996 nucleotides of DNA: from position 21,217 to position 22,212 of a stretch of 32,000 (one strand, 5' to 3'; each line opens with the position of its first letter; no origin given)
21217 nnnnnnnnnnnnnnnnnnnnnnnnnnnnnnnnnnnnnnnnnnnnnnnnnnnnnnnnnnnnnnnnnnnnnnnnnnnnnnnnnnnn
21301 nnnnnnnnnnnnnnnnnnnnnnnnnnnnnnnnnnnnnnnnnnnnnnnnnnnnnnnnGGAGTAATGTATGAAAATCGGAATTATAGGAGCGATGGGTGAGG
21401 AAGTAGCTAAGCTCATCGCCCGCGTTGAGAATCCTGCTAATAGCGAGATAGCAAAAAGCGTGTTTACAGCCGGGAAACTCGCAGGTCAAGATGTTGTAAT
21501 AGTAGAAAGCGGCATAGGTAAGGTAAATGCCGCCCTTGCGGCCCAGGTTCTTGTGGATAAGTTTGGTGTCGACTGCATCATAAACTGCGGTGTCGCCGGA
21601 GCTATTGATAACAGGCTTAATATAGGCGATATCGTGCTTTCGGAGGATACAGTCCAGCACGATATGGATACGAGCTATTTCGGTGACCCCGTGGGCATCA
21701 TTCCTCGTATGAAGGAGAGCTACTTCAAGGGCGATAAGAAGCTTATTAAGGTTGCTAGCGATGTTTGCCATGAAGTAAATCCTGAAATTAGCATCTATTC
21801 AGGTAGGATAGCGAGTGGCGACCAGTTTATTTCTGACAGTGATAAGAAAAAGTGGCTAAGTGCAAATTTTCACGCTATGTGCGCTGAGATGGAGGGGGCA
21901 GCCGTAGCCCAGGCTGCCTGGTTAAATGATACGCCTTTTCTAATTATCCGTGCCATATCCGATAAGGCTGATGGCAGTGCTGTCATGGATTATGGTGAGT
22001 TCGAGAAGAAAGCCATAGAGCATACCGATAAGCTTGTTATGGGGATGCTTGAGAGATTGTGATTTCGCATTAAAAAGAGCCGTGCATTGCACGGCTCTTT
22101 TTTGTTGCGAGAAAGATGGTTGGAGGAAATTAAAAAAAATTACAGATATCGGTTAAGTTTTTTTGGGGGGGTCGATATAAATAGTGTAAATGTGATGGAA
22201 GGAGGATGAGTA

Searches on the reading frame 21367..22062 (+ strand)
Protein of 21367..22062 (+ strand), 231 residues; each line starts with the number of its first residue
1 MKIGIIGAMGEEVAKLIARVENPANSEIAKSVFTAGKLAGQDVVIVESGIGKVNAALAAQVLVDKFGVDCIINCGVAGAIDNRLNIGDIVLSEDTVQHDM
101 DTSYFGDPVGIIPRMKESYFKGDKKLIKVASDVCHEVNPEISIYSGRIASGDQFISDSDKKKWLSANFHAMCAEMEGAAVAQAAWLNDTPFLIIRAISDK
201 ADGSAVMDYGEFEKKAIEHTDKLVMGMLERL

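Call 29: search_protein_families(library=pfam, proteins=[window:21367-22062:+], max_evalue=0.001)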
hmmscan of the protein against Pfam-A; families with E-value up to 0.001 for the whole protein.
window:21367-22062:+ (231 aa): 1 family
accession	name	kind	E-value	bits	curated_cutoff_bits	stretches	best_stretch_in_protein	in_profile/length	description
PF01048.26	PNP_UDP_1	-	7.1e-55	186.4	25.1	1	2-228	1-232/233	Phosphorylase superfamily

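Call 54: find_encoding_contigs(protein=window:21367-22062:+, flank=10000, max_places=6)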
Protein window:21367-22062:+ (231 aa): 23 contigs read that carry it; 3 places shown.
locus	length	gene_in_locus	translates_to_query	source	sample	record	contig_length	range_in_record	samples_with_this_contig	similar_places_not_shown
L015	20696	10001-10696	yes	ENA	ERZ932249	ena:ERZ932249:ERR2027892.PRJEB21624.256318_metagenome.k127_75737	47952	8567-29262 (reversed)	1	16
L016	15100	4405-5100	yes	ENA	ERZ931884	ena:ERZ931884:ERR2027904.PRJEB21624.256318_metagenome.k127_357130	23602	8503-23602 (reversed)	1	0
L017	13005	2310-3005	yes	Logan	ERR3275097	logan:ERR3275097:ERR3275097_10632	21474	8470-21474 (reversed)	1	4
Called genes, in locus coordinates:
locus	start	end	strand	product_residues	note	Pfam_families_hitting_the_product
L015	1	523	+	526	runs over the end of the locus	PF00342:PGI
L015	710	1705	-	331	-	PF00106:adh_short, PF08659:KR (weak), PF13561:adh_short_C2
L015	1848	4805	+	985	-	PF19753:DUF6240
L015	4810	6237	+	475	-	PF00669:Flagellin_N, PF00700:Flagellin_C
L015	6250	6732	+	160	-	PF02561:FliS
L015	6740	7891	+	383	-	PF12733:Cadherin-like (faint), PF09136:Glucodextran_B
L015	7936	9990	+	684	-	PF00133:tRNA-synt_1, PF01406:tRNA-synt_1e (weak), PF01921:tRNA-synt_1f (faint), PF09334:tRNA-synt_1g, PF00133:tRNA-synt_1, PF19303:Anticodon_3 (weak), PF01588:tRNA_bind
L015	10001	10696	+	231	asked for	PF01048:PNP_UDP_1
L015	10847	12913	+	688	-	PF00669:Flagellin_N, PF00700:Flagellin_C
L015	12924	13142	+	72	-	-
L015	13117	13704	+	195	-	PF10502:Peptidase_S26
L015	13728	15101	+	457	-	-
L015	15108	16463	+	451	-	-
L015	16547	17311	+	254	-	-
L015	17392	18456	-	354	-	PF03033:Glyco_transf_28, PF04101:Glyco_tran_28_C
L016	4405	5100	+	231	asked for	PF01048:PNP_UDP_1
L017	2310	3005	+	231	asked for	PF01048:PNP_UDP_1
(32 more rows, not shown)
